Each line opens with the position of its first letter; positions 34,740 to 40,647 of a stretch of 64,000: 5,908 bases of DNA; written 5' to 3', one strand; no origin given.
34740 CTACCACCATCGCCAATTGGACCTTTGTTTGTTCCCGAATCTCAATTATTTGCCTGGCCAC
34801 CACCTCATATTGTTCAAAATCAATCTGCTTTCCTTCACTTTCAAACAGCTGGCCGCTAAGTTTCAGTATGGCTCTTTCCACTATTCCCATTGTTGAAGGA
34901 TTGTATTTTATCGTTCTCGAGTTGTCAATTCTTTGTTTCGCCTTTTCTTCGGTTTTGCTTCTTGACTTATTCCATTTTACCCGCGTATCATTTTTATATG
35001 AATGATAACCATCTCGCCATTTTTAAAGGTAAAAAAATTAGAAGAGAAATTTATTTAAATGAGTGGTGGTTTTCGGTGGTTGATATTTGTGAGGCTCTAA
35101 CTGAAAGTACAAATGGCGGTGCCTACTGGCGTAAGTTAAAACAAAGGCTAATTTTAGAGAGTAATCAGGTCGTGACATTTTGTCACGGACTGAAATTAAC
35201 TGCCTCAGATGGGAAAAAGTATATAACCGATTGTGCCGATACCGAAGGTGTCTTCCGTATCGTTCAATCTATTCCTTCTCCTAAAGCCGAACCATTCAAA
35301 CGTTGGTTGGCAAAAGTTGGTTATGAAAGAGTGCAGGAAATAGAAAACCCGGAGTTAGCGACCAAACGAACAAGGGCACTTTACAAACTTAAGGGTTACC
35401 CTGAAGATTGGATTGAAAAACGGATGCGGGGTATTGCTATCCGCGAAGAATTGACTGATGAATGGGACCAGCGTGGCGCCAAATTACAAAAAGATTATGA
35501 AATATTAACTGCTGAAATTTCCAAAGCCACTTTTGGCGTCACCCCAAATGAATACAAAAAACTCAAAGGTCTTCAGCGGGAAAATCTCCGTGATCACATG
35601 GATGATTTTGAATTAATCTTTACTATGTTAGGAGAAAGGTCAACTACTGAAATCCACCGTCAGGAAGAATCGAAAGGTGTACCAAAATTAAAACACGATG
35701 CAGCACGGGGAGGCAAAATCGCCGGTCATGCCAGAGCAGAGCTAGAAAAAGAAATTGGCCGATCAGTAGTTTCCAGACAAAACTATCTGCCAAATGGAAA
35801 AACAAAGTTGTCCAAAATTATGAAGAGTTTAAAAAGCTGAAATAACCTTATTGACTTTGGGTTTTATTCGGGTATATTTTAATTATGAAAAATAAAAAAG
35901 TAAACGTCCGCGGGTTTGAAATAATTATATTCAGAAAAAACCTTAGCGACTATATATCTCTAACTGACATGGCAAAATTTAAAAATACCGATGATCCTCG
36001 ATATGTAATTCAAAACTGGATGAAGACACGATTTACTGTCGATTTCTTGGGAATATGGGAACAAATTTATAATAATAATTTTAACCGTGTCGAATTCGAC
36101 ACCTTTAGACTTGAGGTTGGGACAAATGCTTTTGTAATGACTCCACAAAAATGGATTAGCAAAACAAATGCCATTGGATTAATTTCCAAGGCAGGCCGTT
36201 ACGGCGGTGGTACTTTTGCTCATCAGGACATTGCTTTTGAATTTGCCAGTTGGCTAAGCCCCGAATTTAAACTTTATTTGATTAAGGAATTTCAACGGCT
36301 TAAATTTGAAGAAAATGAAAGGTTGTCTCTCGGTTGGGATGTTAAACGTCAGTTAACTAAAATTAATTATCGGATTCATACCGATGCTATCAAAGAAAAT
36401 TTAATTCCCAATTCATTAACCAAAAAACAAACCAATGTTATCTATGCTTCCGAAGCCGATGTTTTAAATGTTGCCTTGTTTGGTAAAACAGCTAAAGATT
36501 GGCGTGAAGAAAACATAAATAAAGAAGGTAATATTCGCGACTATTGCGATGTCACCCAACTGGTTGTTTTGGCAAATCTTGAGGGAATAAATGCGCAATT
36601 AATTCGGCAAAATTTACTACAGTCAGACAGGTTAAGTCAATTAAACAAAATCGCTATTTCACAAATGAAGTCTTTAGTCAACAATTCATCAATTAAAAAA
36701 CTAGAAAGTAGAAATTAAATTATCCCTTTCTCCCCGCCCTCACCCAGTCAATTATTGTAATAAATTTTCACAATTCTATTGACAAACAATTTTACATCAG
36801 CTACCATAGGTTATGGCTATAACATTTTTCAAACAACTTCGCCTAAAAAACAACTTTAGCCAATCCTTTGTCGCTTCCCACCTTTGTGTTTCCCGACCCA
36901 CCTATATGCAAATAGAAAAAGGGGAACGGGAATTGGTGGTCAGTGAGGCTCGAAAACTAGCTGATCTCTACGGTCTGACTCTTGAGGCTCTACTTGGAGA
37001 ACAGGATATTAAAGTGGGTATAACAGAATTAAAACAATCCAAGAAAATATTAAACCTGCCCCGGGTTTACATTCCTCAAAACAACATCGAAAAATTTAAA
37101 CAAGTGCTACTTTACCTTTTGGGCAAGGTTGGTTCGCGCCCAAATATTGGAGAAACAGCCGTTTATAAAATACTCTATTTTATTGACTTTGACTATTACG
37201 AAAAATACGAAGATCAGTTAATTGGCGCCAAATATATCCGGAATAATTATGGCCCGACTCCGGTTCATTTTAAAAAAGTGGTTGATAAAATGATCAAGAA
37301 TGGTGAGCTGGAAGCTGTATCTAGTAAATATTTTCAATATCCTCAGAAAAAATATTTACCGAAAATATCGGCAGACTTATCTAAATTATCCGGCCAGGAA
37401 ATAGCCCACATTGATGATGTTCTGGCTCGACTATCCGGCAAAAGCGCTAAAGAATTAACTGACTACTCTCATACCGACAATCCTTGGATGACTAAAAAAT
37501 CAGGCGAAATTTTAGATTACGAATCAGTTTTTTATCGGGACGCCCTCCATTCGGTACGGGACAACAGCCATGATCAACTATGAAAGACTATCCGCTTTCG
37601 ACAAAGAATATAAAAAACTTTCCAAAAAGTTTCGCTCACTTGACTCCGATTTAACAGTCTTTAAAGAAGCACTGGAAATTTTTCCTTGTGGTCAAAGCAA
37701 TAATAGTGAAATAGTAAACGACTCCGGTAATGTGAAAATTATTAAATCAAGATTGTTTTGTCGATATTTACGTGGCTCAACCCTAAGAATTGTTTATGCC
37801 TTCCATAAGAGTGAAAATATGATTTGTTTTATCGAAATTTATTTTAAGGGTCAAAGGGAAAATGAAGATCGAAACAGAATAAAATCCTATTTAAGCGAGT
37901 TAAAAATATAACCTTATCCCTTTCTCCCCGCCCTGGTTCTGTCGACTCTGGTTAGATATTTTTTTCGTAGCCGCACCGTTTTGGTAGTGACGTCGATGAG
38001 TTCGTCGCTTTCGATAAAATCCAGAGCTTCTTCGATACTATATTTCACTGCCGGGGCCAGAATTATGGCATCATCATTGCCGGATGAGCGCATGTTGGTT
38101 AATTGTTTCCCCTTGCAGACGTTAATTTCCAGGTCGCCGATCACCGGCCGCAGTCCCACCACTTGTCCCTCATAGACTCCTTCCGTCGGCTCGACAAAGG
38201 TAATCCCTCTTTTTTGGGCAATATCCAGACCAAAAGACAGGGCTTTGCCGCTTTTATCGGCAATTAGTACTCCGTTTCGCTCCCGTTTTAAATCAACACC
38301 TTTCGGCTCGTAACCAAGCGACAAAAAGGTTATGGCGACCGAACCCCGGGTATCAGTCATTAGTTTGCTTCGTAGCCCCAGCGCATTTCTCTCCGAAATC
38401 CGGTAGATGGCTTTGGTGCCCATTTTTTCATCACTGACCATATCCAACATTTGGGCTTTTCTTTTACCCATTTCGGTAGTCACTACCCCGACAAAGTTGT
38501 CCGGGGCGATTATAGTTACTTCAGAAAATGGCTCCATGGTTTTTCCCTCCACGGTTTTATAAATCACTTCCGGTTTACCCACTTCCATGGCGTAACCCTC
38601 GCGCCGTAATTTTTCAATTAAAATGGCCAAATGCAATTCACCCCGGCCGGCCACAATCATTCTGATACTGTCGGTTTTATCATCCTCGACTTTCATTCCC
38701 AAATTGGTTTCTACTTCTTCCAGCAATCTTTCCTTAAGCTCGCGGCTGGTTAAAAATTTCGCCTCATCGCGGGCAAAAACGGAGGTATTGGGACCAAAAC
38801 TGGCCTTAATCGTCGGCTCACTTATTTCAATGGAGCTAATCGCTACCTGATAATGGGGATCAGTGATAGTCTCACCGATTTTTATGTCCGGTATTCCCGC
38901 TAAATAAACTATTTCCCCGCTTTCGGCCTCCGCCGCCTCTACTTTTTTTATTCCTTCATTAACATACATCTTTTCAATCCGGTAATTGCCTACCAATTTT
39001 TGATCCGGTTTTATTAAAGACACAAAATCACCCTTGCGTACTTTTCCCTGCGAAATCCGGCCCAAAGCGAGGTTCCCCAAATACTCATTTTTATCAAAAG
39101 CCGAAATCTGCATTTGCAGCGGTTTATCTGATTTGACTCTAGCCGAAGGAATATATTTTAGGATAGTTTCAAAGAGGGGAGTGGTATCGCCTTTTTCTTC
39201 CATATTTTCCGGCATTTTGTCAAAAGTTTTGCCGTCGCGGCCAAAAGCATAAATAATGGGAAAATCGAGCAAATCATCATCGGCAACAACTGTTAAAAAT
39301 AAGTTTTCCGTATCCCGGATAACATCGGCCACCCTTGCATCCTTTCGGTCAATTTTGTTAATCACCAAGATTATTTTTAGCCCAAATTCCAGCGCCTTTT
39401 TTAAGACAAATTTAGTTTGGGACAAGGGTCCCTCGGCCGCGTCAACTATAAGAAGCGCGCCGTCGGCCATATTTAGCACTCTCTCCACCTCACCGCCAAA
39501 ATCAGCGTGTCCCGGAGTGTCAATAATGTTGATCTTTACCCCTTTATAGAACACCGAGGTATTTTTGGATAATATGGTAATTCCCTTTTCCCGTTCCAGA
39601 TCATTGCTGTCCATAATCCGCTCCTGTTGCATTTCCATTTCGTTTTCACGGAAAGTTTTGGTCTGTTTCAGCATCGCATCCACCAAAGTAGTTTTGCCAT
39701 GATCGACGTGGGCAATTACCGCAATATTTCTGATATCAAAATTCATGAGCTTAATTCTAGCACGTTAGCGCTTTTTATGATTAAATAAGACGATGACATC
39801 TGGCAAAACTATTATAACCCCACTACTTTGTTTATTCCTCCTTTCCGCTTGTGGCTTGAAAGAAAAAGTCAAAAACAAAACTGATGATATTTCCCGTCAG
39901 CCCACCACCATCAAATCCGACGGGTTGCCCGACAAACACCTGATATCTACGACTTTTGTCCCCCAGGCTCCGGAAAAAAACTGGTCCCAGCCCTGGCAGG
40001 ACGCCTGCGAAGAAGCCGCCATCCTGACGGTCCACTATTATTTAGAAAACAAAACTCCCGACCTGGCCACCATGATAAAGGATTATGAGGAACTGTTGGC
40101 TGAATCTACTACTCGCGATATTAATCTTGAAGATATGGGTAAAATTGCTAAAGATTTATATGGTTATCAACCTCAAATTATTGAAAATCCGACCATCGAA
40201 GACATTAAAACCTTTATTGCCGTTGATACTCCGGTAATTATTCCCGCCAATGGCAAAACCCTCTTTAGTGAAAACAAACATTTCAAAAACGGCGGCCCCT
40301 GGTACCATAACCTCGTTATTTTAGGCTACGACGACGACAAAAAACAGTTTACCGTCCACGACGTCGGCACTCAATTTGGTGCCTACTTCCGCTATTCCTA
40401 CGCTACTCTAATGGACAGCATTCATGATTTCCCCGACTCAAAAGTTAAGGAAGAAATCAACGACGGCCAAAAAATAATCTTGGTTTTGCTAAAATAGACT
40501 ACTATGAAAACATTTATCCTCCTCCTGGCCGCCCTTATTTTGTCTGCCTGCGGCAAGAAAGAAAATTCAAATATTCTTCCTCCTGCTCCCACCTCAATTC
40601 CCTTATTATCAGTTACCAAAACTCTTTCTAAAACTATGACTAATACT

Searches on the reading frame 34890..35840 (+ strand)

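Call 99: search_protein_families(library=pfam, proteins=[window:34890-35840:+], max_evalue=0.0001)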
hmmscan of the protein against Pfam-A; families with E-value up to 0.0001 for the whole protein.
window:34890-35840:+ (316 aa): 1 family
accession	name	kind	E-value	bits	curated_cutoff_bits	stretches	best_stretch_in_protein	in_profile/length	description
PF02498.22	Bro-N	-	4e-11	43.8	25.6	1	54-142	6-92/96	BRO family, N-terminal domain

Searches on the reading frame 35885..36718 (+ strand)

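Call 99: search_protein_families(library=pfam, proteins=[window:35885-36718:+], max_evalue=0.0001)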
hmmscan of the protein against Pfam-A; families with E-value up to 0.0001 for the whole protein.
window:35885-36718:+ (277 aa): 1 family
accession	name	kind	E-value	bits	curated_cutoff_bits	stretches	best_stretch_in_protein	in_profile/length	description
PF04383.19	KilA-N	-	4.9e-19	68.6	23.8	1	8-140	3-105/107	KilA-N domain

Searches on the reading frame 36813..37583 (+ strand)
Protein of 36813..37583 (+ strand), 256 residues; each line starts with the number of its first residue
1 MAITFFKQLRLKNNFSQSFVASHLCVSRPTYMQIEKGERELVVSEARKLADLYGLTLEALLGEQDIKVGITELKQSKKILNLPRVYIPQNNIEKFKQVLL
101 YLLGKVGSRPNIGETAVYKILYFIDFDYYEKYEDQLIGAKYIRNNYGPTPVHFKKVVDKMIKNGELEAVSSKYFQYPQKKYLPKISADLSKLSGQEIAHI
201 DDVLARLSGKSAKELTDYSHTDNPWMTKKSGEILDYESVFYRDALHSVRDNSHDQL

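Call 99: search_protein_families(library=pfam, proteins=[window:36813-37583:+], max_evalue=0.0001)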
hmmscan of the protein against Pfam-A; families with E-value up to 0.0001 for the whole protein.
window:36813-37583:+ (256 aa): 4 families
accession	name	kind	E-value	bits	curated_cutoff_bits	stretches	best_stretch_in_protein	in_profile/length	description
PF13274.11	SocA_Panacea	-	4.6e-17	63.4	25.7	1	118-225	2-112/113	Antitoxin SocA-like, Panacea domain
PF01381.28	HTH_3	-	3.1e-09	37.2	23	1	7-59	2-54/55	Helix-turn-helix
PF13560.12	HTH_31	-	3.3e-07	30.9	27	1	5-58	5-59/64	Helix-turn-helix domain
PF12844.13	HTH_19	-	1.1e-05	25.6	30.2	1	5-61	3-59/64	Helix-turn-helix domain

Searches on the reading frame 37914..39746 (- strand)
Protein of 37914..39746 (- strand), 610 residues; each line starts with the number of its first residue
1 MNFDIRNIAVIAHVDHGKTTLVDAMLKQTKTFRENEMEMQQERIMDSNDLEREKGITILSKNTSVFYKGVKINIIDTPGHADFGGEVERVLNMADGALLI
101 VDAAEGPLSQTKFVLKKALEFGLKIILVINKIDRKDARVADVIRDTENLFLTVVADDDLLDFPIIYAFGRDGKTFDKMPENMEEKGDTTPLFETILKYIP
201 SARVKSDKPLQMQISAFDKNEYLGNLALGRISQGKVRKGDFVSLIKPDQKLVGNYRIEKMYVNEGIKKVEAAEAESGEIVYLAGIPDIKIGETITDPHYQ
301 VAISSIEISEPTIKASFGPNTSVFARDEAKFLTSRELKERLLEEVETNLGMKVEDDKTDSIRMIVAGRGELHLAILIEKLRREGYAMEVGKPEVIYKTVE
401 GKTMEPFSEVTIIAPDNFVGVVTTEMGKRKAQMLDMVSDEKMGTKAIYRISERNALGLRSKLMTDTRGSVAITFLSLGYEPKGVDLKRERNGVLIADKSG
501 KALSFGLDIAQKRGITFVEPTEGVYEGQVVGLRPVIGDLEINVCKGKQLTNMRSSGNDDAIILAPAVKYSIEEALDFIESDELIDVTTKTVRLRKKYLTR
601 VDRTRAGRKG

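Call 99: search_protein_families(library=pfam, proteins=[window:37914-39746:-], max_evalue=0.0001)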
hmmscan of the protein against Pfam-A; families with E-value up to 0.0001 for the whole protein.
window:37914-39746:- (610 aa): 5 families
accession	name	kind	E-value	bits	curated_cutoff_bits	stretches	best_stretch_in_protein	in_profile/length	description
PF00009.33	GTP_EFTU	-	6.2e-55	186.1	26.5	1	5-201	3-188/188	Elongation factor Tu GTP binding domain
PF21018.2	BipA_C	-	3.5e-37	127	23.8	1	491-599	1-109/110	TypA/BipA C-terminal domain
PF00679.30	EFG_C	-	4.7e-13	49.4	27.9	1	403-482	2-81/89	Elongation factor G C-terminus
PF03144.31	GTP_EFTU_D2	-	2.3e-08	34.8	30.3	1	224-295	1-73/73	Elongation factor Tu domain 2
PF01926.29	MMR_HSR1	-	1.4e-05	25.6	21.9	1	8-131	2-113/113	50S ribosome-binding GTPase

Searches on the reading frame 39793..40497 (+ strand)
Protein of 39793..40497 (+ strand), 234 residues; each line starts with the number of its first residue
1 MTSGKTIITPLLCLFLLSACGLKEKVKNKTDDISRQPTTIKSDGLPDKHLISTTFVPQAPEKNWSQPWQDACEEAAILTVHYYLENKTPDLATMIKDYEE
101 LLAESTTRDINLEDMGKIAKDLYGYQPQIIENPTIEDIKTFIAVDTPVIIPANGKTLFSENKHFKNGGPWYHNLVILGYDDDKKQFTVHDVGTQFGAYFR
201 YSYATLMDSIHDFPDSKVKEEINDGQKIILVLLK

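Call 99: search_protein_families(library=pfam, proteins=[window:39793-40497:+], max_evalue=0.0001)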
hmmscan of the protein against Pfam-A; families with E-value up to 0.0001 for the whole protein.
window:39793-40497:+ (234 aa): 1 family
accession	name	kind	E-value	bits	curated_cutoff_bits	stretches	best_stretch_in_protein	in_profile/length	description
PF13529.12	Peptidase_C39_2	-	5.1e-07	30.8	24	1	66-190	10-141/143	Peptidase_C39 like family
